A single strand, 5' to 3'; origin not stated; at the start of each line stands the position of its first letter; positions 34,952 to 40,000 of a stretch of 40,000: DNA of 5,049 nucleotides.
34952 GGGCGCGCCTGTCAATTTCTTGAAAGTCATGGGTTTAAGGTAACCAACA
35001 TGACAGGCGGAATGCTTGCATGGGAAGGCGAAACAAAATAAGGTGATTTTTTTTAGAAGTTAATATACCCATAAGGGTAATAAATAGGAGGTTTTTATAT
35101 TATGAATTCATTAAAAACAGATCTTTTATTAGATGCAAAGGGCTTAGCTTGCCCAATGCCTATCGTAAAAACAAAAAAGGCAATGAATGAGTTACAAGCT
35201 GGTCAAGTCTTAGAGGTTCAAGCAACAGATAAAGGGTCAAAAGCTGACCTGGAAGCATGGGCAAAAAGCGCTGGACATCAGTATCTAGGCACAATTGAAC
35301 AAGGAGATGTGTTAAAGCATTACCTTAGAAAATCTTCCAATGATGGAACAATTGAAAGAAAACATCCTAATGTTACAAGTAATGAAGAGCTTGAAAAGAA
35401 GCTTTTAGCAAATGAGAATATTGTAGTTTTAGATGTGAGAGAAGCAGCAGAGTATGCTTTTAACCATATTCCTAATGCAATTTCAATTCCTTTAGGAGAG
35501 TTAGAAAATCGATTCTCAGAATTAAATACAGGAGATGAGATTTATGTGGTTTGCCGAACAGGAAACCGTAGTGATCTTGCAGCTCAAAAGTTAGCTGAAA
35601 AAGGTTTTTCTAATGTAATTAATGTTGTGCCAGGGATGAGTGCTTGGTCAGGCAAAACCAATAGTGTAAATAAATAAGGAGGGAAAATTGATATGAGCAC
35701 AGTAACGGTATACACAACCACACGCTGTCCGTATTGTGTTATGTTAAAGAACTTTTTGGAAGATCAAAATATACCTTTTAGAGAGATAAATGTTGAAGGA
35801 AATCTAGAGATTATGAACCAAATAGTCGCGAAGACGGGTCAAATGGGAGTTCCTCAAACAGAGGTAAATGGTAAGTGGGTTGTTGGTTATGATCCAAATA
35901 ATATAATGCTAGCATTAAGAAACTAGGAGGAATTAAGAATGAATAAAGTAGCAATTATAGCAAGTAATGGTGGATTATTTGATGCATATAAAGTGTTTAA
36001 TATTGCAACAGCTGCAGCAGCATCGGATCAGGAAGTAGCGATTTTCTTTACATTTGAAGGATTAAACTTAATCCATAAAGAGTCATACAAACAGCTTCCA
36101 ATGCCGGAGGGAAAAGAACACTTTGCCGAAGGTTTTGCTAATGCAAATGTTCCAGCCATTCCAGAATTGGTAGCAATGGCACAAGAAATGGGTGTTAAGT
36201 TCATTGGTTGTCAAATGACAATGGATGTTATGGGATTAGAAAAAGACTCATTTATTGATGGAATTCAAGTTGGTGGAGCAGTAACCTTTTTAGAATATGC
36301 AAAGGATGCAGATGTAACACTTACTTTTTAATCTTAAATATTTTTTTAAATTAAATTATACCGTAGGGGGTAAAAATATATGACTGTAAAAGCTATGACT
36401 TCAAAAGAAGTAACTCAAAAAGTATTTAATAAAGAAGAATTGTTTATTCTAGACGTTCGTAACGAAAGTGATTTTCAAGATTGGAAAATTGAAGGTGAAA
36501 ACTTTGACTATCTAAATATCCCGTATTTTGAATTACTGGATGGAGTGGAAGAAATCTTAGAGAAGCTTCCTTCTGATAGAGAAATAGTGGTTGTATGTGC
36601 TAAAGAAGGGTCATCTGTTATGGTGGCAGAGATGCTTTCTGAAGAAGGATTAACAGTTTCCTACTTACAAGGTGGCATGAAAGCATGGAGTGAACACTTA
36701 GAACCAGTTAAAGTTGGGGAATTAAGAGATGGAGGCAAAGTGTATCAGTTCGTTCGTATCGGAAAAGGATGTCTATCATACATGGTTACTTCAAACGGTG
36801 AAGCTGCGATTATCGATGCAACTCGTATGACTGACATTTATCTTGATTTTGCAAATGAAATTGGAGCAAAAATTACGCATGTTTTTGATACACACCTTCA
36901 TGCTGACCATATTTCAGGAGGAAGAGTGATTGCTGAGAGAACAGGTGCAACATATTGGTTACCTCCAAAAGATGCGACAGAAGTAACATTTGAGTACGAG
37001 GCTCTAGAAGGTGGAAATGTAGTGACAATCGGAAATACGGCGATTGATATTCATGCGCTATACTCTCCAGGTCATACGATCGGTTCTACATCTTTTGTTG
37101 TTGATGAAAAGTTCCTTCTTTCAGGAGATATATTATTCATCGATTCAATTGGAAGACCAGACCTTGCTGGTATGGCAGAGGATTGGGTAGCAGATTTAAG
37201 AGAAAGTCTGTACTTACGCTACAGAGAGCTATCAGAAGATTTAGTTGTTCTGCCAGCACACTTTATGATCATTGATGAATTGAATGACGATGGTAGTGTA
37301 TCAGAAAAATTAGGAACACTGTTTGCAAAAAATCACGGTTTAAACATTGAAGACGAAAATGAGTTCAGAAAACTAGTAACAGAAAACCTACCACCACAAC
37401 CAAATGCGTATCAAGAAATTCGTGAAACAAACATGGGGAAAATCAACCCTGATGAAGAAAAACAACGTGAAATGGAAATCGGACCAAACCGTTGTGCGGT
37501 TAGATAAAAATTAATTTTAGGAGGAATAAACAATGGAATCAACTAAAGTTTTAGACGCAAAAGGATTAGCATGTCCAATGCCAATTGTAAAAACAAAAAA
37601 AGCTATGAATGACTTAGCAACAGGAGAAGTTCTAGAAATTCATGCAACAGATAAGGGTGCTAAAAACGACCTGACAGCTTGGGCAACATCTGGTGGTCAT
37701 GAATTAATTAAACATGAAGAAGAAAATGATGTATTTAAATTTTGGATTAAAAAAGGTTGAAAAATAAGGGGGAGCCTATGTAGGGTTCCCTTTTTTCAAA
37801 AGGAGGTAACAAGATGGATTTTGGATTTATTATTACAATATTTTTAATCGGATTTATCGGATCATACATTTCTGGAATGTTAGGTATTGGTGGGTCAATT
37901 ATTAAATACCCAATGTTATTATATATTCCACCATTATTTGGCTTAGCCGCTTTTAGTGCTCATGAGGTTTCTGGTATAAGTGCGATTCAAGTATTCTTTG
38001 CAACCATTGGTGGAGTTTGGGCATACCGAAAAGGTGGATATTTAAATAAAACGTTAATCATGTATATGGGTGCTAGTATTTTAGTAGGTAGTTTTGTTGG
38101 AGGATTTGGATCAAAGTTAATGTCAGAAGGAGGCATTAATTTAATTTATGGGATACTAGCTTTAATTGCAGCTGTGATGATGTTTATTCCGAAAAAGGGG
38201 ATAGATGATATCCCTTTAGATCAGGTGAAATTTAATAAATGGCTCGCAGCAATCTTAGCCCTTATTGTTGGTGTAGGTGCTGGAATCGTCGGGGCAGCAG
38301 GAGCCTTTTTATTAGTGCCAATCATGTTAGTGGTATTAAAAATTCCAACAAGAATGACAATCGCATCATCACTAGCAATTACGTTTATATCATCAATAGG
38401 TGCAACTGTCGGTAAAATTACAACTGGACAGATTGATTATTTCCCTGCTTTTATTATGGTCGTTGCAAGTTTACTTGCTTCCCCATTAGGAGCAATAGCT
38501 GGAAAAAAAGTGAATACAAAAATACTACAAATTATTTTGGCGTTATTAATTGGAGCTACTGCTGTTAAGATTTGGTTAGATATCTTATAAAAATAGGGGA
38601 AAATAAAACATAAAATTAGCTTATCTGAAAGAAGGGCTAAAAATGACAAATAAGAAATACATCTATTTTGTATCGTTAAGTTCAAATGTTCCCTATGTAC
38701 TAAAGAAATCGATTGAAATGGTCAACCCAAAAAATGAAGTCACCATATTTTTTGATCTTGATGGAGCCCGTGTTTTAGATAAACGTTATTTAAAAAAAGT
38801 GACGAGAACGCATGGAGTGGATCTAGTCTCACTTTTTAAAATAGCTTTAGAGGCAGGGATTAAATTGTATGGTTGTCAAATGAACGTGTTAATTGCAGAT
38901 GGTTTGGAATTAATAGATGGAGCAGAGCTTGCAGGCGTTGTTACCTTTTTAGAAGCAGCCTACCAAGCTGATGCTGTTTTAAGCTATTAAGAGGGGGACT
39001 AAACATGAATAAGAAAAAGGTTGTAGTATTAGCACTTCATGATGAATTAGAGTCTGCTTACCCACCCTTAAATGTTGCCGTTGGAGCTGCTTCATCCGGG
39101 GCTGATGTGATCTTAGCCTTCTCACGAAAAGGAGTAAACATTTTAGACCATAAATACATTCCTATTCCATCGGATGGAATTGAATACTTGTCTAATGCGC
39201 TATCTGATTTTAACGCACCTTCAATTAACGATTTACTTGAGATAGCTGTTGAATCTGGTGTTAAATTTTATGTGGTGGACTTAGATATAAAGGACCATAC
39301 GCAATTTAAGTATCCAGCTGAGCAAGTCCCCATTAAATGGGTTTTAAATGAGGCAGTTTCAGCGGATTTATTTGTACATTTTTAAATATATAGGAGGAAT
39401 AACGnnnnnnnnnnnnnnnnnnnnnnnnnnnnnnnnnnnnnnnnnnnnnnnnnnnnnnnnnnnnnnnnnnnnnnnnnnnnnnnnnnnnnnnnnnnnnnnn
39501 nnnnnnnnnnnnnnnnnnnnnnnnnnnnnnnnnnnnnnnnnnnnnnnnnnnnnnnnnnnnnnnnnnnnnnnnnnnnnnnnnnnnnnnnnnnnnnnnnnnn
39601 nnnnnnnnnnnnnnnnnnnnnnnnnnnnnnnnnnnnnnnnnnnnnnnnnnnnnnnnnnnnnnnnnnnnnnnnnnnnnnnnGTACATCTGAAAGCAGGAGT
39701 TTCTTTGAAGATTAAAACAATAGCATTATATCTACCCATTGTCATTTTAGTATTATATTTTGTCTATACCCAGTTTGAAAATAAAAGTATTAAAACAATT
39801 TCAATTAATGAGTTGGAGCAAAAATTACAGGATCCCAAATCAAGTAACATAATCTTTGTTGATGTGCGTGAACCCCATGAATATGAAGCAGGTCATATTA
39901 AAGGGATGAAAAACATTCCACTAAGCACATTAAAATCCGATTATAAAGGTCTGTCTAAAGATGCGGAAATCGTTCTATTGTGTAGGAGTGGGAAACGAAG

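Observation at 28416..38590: Two diverged tandem copies of a yrk/cst-like persulfide-trafficking cluster, only one regulated and intact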

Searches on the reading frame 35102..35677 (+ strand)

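Call 4: search_protein_families(library=pfam, proteins=[window:35102-35677:+], max_evalue=0.01)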
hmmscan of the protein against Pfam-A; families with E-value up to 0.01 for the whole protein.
window:35102-35677:+ (191 aa): 2 families
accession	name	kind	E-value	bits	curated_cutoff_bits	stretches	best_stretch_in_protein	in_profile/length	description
PF01206.22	TusA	-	6.4e-23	80.8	28.6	1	10-77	3-70/70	Sulfurtransferase TusA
PF00581.25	Rhodanese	-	3.2e-20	72.9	22.2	1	95-184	3-101/102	Rhodanese-like domain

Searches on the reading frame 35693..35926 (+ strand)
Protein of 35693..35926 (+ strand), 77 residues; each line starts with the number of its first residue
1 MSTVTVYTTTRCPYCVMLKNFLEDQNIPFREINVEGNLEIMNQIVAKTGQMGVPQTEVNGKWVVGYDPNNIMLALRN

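Call 4: search_protein_families(library=pfam, proteins=[window:35693-35926:+], max_evalue=0.01)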
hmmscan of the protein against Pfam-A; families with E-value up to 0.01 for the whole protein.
window:35693-35926:+ (77 aa): 2 families
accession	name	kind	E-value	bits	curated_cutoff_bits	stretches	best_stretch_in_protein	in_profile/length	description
PF00462.30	Glutaredoxin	-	9.3e-18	64.6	22.9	1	4-63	1-60/60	Glutaredoxin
PF13192.12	Thioredoxin_3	-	0.00062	20.2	24.8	1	4-64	3-61/76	Thioredoxin domain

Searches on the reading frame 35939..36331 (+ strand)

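Call 4: search_protein_families(library=pfam, proteins=[window:35939-36331:+], max_evalue=0.01)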
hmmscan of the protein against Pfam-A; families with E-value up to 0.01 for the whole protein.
window:35939-36331:+ (130 aa): 2 families
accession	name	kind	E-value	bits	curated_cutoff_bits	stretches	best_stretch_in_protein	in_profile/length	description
PF13686.11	DrsE_2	-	3.6e-34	118.4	25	2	66-128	93-155/156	DsrE/DsrF/DrsH-like family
PF02635.20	DsrE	-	1.1e-16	61.5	22.7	1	3-130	2-116/116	DsrE/DsrF-like family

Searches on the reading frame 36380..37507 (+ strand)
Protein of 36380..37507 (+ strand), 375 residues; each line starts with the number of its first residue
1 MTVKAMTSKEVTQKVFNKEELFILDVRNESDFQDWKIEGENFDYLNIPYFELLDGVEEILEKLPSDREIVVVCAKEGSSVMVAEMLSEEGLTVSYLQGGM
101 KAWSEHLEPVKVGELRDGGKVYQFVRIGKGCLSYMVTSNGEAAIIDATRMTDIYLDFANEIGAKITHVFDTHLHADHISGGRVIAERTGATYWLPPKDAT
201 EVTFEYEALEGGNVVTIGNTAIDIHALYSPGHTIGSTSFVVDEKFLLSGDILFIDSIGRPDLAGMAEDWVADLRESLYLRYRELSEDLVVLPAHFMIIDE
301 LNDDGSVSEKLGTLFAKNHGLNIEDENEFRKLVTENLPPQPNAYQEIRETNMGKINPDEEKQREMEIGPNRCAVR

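Call 4: search_protein_families(library=pfam, proteins=[window:36380-37507:+], max_evalue=0.01)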
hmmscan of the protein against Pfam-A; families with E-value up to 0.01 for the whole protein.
window:36380-37507:+ (375 aa): 3 families
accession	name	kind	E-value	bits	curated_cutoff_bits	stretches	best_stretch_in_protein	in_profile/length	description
PF00753.33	Lactamase_B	-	2.6e-15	57.3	22.7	1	130-294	5-196/196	Metallo-beta-lactamase superfamily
PF00581.25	Rhodanese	-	5.1e-11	43.4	22.2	1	10-105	4-101/102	Rhodanese-like domain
PF21602.3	GldM_3rd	-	0.00025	21.7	25.2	1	143-221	2-78/82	GldM third domain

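Call 54: search_solved_structures(query=window:36380-37507:+, max_evalue=0.00001, show_alignments=1)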
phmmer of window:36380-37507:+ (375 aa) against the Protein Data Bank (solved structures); distinct sequences matched with E-value up to 0.00001: 18.
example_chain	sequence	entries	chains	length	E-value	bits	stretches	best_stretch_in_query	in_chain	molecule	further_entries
3tp9_A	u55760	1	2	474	8.5e-20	74.4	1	128-342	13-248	BETA-LACTAMASE and RHODANESE DOMAIN PROTEIN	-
8zbd_A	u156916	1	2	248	4.4e-16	62.2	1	144-294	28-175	MBL fold metallo-hydrolase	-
3r2u_A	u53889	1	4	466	3.6e-14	55.9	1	137-266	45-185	Metallo-beta-lactamase family protein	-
5ve3_B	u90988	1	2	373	4.4e-13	52.3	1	140-262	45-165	BpPRF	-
4ysb_A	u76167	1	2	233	1.3e-12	50.8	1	140-294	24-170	Metallo-beta-lactamase family protein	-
5ve4_A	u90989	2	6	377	7.4e-12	48.3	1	140-262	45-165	BpPRF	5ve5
2gcu_A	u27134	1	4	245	1.5e-10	43.9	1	142-296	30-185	Putative hydroxyacylglutathione hydrolase 3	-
4chl_A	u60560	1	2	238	8.2e-10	41.6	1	140-294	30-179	PERSULFIDE DIOXYGENASE ETHE1, MITOCHONDRIAL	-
6pfz_D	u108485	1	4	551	1.4e-08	37.5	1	15-103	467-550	NADH oxidase (NoxA-3)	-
9rhq_A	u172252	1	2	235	1.5e-08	37.4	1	141-294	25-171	Metallo-beta-lactamase family protein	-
7l0b_A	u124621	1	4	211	4.8e-08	35.7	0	223-295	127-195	Hydroxyacylglutathione hydrolase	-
9hny_FL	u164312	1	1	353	1.9e-07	33.8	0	215-296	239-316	Metallo-beta-lactamase domain-containing protein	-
6sg9_FL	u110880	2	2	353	2.3e-07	33.5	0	215-295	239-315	mt-SAF20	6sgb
2xf4_A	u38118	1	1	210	4.5e-07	32.5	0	209-295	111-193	HYDROXYACYLGLUTATHIONE HYDROLASE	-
1xm8_A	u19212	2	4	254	1.4e-06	30.9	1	139-273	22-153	glyoxalase II | Putative hydroxyacylglutathione hydrolase 2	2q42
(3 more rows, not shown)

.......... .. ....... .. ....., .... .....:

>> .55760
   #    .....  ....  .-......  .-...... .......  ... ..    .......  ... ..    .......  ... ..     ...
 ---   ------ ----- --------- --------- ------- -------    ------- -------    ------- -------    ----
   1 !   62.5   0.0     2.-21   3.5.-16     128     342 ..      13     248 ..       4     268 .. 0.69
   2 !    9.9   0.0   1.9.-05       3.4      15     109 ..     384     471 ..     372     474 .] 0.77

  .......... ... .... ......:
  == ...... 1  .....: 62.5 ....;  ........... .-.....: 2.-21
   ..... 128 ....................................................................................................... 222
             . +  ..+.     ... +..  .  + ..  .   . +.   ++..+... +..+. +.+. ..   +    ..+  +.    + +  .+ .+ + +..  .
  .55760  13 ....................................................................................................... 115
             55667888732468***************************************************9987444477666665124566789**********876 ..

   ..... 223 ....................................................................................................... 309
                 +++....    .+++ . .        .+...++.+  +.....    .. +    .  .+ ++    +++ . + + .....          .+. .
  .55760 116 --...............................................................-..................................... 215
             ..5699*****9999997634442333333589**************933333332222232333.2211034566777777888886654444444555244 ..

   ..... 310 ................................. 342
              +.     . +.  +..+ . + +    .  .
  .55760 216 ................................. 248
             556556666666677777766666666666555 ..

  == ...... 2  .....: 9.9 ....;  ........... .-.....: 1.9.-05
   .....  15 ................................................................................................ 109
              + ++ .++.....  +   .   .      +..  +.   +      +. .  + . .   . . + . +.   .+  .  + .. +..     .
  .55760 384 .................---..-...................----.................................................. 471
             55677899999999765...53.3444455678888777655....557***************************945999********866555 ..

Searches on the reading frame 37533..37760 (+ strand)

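Call 4: search_protein_families(library=pfam, proteins=[window:37533-37760:+], max_evalue=0.01)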
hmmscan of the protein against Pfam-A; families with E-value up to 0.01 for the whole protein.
window:37533-37760:+ (75 aa): 1 family
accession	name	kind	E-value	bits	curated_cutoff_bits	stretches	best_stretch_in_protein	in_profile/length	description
PF01206.22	TusA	-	2.8e-26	91.6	28.6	1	5-74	1-70/70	Sulfurtransferase TusA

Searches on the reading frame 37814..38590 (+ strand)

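Call 4: search_protein_families(library=pfam, proteins=[window:37814-38590:+], max_evalue=0.01)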
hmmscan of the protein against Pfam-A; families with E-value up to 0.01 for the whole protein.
window:37814-38590:+ (258 aa): 1 family
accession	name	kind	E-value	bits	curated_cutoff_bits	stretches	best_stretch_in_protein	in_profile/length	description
PF01925.25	TauE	-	2.1e-42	145.8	32.6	1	9-252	1-236/237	Sulfite exporter TauE/SafE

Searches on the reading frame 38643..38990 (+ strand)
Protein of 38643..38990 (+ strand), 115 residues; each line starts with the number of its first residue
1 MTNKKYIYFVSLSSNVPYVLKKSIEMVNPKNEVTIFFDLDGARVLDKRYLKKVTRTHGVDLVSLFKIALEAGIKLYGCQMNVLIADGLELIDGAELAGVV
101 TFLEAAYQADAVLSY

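Call 4: search_protein_families(library=pfam, proteins=[window:38643-38990:+], max_evalue=0.01)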
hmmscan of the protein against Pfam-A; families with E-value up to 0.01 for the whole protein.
window:38643-38990:+ (115 aa): 2 families
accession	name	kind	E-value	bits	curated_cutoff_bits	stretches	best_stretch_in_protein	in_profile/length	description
PF13686.11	DrsE_2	-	9.4e-09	35.8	25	1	21-111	61-153/156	DsrE/DsrF/DrsH-like family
PF02635.20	DsrE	-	0.00017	22.2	22.7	1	18-114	21-115/116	DsrE/DsrF-like family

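Call 8: search_protein_families(library=ncbifam, proteins=[window:38643-38990:+], max_evalue=0.01)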
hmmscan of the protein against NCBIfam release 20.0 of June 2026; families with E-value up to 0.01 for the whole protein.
window:38643-38990:+ (115 aa): 1 family
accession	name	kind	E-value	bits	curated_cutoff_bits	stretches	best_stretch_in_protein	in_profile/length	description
NF047629.1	SulfCarrDsrE2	equivalog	7.5e-08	32.7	210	1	34-113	75-157/159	sulfur carrier protein DsrE2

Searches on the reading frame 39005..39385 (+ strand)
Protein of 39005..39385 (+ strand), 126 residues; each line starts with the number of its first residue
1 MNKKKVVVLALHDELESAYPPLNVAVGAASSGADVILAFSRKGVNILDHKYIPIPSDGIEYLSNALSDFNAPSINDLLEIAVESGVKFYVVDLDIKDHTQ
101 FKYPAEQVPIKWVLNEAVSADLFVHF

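Call 8: search_protein_families(library=ncbifam, proteins=[window:39005-39385:+], max_evalue=0.01)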
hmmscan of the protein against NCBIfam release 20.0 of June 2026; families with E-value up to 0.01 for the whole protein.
window:39005-39385:+ (126 aa): 1 family
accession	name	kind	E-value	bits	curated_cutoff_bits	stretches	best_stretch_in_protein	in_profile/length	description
NF047629.1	SulfCarrDsrE2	equivalog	3.1e-05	24.2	210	1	1-50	1-50/159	sulfur carrier protein DsrE2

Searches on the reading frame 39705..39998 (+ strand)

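Call 8: search_protein_families(library=ncbifam, proteins=[window:39705-39998:+], max_evalue=0.01)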
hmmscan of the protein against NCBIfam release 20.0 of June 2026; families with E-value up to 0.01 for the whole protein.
window:39705-39998:+ (98 aa): 13 families
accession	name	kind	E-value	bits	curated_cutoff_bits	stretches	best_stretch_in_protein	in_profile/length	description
NF005902.0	PRK07878.1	equivalog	2.5e-09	36.5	647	1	30-98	287-355/392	adenylyltransferase/sulfurtransferase MoeZ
NF006444.0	PRK08762.1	equivalog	4.4e-09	35.4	449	1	26-98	11-81/387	molybdopterin-synthase adenylyltransferase MoeB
NF045521.1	rhoda_near_glyco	subfamily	3.4e-08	33.4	145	1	22-98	10-82/144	rhodanese homology domain-containing protein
NF005646.0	PRK07411.1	equivalog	1.1e-07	31.3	633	1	25-98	277-354/390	molybdopterin-synthase adenylyltransferase MoeB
NF041203.1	rhodanese_LYCAU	equivalog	1.2e-06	28.2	115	1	13-94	4-84/126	rhodanese-related (seleno)protein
NF007627.0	PRK10287.1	equivalog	5.2e-06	26.6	102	1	50-97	22-71/104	thiosulfate sulfurtransferase PspE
NF045694.1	seleno_TsoB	exception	6.7e-06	24.5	805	1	25-75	39-88/572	rhodanese/DsbD fusion-like selenoprotein TsoB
NF008750.0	PRK11784.1-2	equivalog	2.1e-05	23.8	241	1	41-73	8-40/346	tRNA 2-selenouridine(34) synthase MnmH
NF001195.0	PRK00162.1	equivalog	6.9e-05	23.1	102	1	29-96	4-68/108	thiosulfate sulfurtransferase GlpE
TIGR02981.1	phageshock_pspE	exception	7.1e-05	23.1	126.3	1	50-97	20-69/101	thiosulfate sulfurtransferase PspE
TIGR04271.1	ThiI_C_thiazole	equivalog_domain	0.00032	20.7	70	1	40-96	19-78/101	thiazole biosynthesis protein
TIGR04568.1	arch_SelU_Nterm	equivalog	0.0013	18.6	200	1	30-83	89-137/215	selenouridine synthase SelU-like subunit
TIGR03167.1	tRNA_sel_U_synt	equivalog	0.0023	17.4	219.75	1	49-73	3-27/311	tRNA 2-selenouridine(34) synthase MnmH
